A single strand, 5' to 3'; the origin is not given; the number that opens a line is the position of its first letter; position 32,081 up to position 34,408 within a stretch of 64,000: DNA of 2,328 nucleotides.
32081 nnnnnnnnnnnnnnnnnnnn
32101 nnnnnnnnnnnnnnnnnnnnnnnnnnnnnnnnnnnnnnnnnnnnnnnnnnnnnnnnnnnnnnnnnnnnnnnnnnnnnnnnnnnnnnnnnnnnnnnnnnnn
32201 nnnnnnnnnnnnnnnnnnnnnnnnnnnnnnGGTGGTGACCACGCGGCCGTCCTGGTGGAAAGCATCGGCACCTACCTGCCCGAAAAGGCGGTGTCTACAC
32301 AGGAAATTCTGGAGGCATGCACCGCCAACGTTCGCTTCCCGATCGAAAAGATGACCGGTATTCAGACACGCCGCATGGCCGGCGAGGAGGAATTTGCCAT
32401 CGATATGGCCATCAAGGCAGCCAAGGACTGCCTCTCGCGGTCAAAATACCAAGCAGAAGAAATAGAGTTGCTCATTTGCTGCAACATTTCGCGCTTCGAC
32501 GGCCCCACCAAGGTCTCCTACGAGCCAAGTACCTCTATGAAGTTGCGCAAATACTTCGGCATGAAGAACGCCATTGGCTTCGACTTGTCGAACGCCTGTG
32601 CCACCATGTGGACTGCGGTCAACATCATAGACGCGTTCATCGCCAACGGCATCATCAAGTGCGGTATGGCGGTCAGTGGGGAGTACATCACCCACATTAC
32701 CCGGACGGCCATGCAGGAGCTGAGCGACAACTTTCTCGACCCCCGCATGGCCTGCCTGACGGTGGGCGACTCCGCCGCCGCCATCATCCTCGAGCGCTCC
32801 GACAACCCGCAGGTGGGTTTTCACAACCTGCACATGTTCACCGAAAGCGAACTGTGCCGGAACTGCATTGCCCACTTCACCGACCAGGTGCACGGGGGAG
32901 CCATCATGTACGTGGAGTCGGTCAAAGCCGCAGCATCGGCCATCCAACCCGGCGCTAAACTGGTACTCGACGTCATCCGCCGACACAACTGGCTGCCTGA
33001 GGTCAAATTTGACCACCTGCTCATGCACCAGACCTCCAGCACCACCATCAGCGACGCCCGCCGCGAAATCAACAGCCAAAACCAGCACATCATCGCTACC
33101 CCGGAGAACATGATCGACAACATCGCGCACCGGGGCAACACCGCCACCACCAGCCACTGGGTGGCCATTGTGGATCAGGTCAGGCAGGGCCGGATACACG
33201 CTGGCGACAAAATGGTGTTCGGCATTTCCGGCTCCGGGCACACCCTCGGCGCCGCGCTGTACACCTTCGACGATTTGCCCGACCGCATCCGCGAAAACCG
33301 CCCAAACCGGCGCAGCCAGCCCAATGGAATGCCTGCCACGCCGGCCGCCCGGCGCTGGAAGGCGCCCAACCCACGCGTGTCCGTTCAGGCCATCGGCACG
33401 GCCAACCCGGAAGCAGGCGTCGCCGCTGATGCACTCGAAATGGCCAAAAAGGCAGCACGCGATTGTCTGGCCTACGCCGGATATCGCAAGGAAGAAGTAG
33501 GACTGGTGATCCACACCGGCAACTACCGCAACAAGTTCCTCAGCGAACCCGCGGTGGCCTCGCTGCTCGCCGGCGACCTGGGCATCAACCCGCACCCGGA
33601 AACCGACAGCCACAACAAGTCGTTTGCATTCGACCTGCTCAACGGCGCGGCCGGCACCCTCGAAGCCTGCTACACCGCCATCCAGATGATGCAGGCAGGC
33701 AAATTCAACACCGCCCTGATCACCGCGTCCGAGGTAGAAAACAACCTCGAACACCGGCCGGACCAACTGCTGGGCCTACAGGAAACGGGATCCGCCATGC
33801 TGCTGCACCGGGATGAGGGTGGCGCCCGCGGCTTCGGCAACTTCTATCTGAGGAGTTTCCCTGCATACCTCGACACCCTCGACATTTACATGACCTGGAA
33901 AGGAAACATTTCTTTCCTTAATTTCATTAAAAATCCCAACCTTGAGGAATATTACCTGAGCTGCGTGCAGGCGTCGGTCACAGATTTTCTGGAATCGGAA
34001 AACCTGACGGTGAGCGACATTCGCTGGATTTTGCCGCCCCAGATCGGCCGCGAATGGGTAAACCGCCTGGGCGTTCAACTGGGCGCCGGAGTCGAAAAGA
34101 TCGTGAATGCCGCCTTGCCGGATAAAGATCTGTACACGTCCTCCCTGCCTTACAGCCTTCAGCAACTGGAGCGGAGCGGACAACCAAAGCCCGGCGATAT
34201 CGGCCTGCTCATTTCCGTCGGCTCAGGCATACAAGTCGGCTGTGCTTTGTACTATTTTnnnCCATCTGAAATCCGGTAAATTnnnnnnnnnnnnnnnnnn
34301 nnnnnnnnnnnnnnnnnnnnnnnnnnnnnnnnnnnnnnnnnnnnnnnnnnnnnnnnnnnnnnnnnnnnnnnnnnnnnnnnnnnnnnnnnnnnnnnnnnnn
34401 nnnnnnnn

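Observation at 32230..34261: NRPS terminates in a fused KASIII didomain: one catalytically intact, one with the whole Cys-His-Asn triad replaced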

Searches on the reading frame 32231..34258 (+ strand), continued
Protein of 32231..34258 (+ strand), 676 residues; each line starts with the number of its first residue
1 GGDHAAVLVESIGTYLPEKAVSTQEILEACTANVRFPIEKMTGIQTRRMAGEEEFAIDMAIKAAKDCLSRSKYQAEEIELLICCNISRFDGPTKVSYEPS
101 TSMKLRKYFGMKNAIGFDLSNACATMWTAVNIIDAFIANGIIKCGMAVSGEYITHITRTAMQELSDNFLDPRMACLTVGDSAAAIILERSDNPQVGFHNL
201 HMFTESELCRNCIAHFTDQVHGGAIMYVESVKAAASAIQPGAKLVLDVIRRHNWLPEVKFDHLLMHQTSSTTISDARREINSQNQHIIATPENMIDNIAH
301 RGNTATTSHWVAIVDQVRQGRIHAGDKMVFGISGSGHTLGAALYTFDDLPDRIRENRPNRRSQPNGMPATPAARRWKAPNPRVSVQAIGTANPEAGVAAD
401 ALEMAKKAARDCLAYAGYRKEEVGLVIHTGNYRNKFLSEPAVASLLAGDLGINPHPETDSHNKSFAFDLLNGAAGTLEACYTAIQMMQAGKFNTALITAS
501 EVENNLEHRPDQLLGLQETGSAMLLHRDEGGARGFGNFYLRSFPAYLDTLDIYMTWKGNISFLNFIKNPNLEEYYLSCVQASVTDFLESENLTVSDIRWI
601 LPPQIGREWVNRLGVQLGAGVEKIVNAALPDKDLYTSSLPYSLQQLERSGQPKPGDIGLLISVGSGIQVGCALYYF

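Call 71: search_dna_similar(query=window:32231-34258:+, collection=plasmids, mode=protein, max_evalue=1e-20, max_rows=15)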
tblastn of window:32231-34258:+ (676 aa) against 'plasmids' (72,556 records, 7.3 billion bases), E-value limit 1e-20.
Records with a match: 14; places in all: 15; records where one place covers at least 80% of the query: 3.
Best place of each record, by identity: <60% 14.
By first word of the organism name: Rhodococcus 8; Streptomyces 6.
By predicted mobility (MOB-suite, as given by PLSDB): non-mobilizable 10; mobilizable 4.
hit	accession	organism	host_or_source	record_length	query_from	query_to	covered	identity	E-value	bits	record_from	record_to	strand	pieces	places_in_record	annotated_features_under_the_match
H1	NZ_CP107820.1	Streptomyces sp. NBC_00536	-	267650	9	674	99%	28.4%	2e-61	230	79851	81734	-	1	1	3-oxoacyl-[acyl-carrier-protein] synthase III C-terminal ... | hypothetical protein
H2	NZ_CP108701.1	Streptomyces sp. NBC_01006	-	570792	9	549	80%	29.8%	8e-57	216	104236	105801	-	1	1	3-oxoacyl-[acyl-carrier-protein] synthase III C-terminal ... | hypothetical protein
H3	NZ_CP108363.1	Streptomyces sp. NBC_01343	-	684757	9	549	80%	29.5%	7e-57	217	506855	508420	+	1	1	3-oxoacyl-[acyl-carrier-protein] synthase III C-terminal ... | hypothetical protein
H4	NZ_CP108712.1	Streptomyces sp. NBC_01001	-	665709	9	536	78%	29.4%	1e-56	216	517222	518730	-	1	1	3-oxoacyl-[acyl-carrier-protein] synthase III C-terminal ... | hypothetical protein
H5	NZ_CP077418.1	Rhodococcus qingshengii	pure culture,oil-contaminated water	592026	10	340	49%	33.1%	7e-46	184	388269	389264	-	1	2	3-oxoacyl-[acyl-carrier-protein] synthase III C-terminal ...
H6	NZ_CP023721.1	Rhodococcus sp. H-CA8f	Sediment,marine sediment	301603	10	340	49%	32.8%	3e-45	182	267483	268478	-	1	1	3-oxoacyl-[acyl-carrier-protein] synthase III C-terminal ...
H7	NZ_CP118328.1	Rhodococcus sp. DK17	pure culture,crude oil-contaminated soil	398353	13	348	50%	32.0%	1e-43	177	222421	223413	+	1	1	3-oxoacyl-[acyl-carrier-protein] synthase III C-terminal ...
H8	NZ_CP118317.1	Rhodococcus sp. DK180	pure culture,crude oil-contaminated soil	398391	13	348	50%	32.0%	1e-43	177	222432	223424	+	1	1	3-oxoacyl-[acyl-carrier-protein] synthase III C-terminal ...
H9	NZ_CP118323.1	Rhodococcus sp. DK176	pure culture,crude oil-contaminated soil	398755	13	348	50%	32.0%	1e-43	177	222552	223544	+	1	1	3-oxoacyl-[acyl-carrier-protein] synthase III C-terminal ...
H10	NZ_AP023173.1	Rhodococcus qingshengii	-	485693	9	348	50%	30.6%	5e-37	156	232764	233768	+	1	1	3-oxoacyl-[acyl-carrier-protein] synthase III C-terminal ...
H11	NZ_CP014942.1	Rhodococcus sp. BH4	cell culture,sludge of membrane ...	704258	9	348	50%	30.6%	1e-36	155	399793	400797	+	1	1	3-oxoacyl-[acyl-carrier-protein] synthase III C-terminal ...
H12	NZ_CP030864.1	Streptomyces globosus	cell culture,environment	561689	9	326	47%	32.7%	1e-42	174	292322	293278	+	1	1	3-oxoacyl-ACP synthase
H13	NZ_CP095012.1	Streptomyces sp. 2P-4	cell culture,mudflats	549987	9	326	47%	32.4%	2e-41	170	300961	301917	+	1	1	3-oxoacyl-ACP synthase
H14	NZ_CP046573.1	Rhodococcus sp. WAY2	cell culture,bacterial consortium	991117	9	348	50%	30.1%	2e-36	154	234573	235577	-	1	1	3-oxoacyl-[acyl-carrier-protein] synthase III C-terminal ...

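Call 72: get_annotated_region(hit=H1, flank=10000)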
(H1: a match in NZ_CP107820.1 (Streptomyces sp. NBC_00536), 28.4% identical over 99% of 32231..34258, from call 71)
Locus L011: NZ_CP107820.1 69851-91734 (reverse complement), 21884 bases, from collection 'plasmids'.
description: Streptomyces sp. NBC_00536 plasmid unnamed1, complete sequence
organism: Streptomyces sp. NBC_00536 (NCBI taxid 2975769)
taxonomy: Bacteria; Actinomycetota; Actinomycetes; Kitasatosporales; Streptomycetaceae; Streptomyces; Streptomyces sp. NBC 00536
host: -; source: -; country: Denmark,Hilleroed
typing (MOB-suite, as given by PLSDB): non-mobilizable; replicon rep_cluster_1789
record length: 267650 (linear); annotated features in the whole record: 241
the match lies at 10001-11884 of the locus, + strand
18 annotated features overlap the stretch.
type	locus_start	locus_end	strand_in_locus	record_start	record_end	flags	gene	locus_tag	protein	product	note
CDS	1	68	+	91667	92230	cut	-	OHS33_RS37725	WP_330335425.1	PadR family transcriptional regulator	-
CDS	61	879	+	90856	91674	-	-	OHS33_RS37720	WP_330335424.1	SGNH/GDSL hydrolase family protein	-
CDS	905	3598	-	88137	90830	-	-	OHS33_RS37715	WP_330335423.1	tetratricopeptide repeat protein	-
CDS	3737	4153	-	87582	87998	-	-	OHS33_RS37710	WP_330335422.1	hypothetical protein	-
CDS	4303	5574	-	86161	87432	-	-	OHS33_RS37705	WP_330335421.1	helix-turn-helix domain-containing protein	-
CDS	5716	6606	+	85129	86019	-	-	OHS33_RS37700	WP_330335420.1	alpha/beta fold hydrolase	-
CDS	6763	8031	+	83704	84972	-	-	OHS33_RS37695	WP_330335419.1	glycosyltransferase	-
CDS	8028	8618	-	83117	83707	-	-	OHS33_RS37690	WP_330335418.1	TetR-like C-terminal domain-containing protein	-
CDS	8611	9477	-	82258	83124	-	-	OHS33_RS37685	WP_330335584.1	alpha/beta hydrolase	-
CDS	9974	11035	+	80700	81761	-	-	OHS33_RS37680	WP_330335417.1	3-oxoacyl-[acyl-carrier-protein] synthase III C-terminal domain-containing protein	-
CDS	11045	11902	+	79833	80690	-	-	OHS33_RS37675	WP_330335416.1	hypothetical protein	-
CDS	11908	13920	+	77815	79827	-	-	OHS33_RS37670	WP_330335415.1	fatty acid CoA ligase family protein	GO:0006631 - fatty acid metabolic process [Evidence IEA]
CDS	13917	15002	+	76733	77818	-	-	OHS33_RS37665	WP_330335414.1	NAD-dependent epimerase/dehydratase family protein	-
CDS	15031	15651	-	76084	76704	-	-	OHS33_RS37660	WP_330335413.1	hypothetical protein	-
CDS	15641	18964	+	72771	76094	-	-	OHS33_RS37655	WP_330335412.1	non-ribosomal peptide synthetase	-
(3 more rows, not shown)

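Call 79: search_protein_families(library=pfam, proteins=[L011:9974-11032:+, L011:11045-11899:+, L011:11908-13917:+, L011:13917-14999:+, L011:15641-18961:+, L011:18961-19638:+], max_evalue=0.001)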
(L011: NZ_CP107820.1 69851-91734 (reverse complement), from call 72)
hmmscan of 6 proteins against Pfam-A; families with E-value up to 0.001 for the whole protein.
L011:9974-11032:+ (353 aa): 2 families
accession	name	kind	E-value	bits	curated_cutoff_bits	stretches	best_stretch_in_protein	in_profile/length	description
PF08545.16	ACP_syn_III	-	8.6e-12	45.2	24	1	122-202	1-72/80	3-Oxoacyl-[acyl-carrier-protein (ACP)] synthase III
PF08541.16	ACP_syn_III_C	-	1.7e-11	44.6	26.6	1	260-344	6-86/90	3-Oxoacyl-[acyl-carrier-protein (ACP)] synthase III C terminal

L011:11045-11899:+ (285 aa): 1 family
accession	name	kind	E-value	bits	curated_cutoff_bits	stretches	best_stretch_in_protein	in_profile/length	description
PF08545.16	ACP_syn_III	-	0.00041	20.6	24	0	86-156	1-73/80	3-Oxoacyl-[acyl-carrier-protein (ACP)] synthase III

L011:11908-13917:+ (670 aa): 1 family
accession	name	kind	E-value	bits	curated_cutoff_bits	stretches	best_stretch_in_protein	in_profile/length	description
PF00501.34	AMP-binding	-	1e-59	202.8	29.9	1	25-419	2-383/384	AMP-binding enzyme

L011:13917-14999:+ (361 aa): 8 families
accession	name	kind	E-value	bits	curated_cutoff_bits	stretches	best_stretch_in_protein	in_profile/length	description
PF01073.25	3Beta_HSD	-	1.9e-33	116.2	22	1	4-259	1-274/280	3-beta hydroxysteroid dehydrogenase/isomerase family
PF01370.27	Epimerase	-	4.3e-32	111.9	20.9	1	3-234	1-239/240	NAD dependent epimerase/dehydratase family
PF13460.12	NAD_binding_10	-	1.4e-20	74.4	27.2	1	7-153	1-131/184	NAD(P)H-binding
PF07993.18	NAD_binding_4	-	4.8e-19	68.9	20.1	2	47-200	69-242/258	Male sterility protein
PF05368.20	NmrA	-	3e-16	60.3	27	1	2-113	4-107/298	NmrA-like family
PF16363.11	GDP_Man_Dehyd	-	5.2e-14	52.9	27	1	4-156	1-167/332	GDP-mannose 4,6 dehydratase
PF04321.23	RmlD_sub_bind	-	1.5e-07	31.2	27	1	1-157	1-140/287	RmlD substrate binding domain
PF02719.21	Polysacc_synt_2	-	6.1e-06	26.1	20.2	1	3-116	1-131/293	Polysaccharide biosynthesis protein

L011:15641-18961:+ (1107 aa): 3 families
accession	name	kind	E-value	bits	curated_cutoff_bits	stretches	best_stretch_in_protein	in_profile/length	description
PF00501.34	AMP-binding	-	4.3e-75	253.4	29.9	1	520-865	1-384/384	AMP-binding enzyme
PF13193.12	AMP-binding_C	-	5.2e-10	40.5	24.5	1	921-998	4-76/76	AMP-binding enzyme C-terminal domain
PF00550.31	PP-binding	-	1e-05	26.1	20.8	1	1025-1068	2-44/67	Phosphopantetheine attachment site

L011:18961-19638:+ (226 aa): 1 family
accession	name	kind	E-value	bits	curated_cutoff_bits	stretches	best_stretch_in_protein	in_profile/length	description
PF00551.24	Formyl_trans_N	-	4.2e-14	53.1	26.1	1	78-149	100-169/181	Formyl transferase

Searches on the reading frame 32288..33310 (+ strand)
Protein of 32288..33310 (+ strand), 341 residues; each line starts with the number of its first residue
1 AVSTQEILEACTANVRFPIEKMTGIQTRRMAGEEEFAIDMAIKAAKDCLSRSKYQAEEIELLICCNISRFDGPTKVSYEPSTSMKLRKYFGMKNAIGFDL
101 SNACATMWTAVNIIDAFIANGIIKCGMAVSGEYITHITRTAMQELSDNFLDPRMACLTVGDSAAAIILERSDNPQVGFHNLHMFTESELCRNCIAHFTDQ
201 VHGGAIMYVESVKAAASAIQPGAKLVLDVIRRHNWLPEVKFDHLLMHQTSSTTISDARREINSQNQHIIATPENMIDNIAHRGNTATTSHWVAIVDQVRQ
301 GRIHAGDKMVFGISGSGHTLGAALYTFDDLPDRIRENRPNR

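Call 7: search_solved_structures(query=window:32288-33310:+, max_evalue=0.001, show_alignments=2)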
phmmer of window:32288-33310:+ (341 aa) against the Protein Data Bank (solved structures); distinct sequences matched with E-value up to 0.001: 48.
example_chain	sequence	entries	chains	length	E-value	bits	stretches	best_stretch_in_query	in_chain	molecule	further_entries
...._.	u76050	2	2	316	2.7e-18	69.3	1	21-327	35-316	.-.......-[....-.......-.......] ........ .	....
4nhd_A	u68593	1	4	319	8.9e-18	67.6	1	20-327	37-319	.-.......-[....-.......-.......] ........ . protein 1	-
3il3_A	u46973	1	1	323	1.4e-17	67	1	21-327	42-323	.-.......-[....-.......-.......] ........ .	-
2ebd_A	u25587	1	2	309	4.1e-17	65.4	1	21-325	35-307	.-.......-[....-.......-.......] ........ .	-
4dfe_A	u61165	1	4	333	1.3e-15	60.5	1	21-324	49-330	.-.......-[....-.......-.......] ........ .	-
4ryb_A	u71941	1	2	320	2.4e-15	59.7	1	20-325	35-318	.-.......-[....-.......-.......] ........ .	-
1hn9_A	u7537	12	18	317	9.7e-15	57.7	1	20-327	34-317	BETA-KETOACYL-ACYL CARRIER PROTEIN SYNTHASE III | 3-oxoacyl-[acyl-carrier-protein] synthase III | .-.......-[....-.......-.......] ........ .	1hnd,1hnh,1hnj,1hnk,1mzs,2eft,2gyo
6x7r_A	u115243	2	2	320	1e-14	57.6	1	20-327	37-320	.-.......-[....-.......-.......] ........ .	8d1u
8vd9_A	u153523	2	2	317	1.1e-14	57.4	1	19-323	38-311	Beta-ketoacyl-[acyl-carrier-protein] synthase III 1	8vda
9ka2_A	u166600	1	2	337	1.2e-14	57.4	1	20-327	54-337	Beta-ketoacyl-[acyl-carrier-protein] synthase III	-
3il9_A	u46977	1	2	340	1.2e-14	57.3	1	20-327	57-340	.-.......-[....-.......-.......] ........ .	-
1ebl_A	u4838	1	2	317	5.5e-14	55.2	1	20-327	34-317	BETA-KETOACYL-ACP SYNTHASE III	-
8vdb_A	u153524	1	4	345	7.9e-14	54.7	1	19-178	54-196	Beta-ketoacyl-[acyl-carrier-protein] synthase III 2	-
5bqs_A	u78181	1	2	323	2.5e-13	53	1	19-322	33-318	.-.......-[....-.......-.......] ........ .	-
9ka5_A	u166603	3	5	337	5.2e-13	52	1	20-327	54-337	Beta-ketoacyl-[acyl-carrier-protein] synthase III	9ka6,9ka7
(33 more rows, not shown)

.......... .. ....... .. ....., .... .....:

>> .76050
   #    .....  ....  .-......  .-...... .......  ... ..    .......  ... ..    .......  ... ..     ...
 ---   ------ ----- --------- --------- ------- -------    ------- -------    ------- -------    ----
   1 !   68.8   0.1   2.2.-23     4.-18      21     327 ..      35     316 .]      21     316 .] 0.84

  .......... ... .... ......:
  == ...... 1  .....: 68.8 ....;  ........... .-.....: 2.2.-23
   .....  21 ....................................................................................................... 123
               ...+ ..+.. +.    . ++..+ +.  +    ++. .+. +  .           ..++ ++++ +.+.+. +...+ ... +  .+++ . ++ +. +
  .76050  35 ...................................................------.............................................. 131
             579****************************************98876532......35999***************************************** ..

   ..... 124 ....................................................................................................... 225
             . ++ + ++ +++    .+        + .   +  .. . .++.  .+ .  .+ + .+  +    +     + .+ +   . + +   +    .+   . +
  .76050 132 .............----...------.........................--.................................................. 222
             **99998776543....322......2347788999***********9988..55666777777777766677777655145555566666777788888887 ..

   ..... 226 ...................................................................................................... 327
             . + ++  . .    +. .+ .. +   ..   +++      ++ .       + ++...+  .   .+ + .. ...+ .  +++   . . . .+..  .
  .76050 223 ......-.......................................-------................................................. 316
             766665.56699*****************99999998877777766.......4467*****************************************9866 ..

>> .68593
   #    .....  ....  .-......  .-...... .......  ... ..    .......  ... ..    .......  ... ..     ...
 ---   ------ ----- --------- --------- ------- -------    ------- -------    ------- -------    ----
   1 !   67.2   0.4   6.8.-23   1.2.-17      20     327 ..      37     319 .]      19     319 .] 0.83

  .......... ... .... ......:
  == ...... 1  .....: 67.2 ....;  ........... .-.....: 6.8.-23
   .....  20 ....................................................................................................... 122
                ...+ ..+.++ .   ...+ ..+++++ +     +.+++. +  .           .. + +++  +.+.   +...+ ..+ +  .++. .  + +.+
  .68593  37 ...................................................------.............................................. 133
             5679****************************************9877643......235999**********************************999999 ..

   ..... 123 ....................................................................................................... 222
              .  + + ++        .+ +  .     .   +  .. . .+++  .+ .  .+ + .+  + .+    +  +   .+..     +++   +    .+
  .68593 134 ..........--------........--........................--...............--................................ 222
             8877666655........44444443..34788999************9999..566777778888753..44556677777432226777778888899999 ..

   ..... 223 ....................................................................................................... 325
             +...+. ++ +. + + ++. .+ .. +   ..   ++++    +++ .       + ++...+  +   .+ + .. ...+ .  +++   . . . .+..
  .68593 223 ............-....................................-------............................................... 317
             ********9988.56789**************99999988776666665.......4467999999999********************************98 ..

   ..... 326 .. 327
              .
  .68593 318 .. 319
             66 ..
